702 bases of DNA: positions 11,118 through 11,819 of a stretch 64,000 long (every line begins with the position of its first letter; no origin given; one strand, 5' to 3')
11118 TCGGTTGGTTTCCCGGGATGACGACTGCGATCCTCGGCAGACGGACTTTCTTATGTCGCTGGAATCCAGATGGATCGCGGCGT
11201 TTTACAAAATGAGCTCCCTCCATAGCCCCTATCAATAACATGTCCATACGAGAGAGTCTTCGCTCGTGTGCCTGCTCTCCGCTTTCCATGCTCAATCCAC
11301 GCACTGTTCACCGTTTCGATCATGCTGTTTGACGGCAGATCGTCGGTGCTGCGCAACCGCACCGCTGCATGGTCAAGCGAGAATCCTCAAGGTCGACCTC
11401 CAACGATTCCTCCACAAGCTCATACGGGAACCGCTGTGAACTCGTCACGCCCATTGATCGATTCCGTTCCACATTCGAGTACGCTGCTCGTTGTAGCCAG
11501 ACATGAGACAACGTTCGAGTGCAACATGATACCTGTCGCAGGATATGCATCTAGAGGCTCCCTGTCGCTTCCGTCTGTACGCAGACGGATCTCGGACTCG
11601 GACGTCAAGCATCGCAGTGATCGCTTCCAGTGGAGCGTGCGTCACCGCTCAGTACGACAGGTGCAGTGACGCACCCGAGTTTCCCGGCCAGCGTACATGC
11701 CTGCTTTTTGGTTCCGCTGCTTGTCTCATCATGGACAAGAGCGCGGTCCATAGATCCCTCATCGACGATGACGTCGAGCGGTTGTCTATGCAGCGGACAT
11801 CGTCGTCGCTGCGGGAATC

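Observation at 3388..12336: A 6.25-kb gene-bearing segment bracketed by near-identical 1.35-kb inverted repeats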

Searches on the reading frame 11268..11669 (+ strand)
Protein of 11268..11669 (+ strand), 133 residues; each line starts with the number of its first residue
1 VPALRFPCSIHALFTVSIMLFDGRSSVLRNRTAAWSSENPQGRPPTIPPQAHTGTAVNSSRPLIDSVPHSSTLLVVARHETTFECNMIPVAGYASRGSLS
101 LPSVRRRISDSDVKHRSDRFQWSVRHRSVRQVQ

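Call 6: search_protein_families(library=pfam, proteins=[window:11268-11669:+], max_evalue=0.01)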
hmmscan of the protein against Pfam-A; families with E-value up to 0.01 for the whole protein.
window:11268-11669:+ (133 aa): 0 families

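Call 54: find_homologous_proteins(query=window:11268-11669:+, max_evalue=0.001)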
Query window:11268-11669:+: 13 candidates shared short words with the query, none scored E <= 0.001.
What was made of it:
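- On Composite or foldback transposon with captured genes: No homologue of the arm ORF (call 54).
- Tried and rejected: The longest arm ORF (133 aa) has no homologue in 5.8 billion proteins (call 54).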
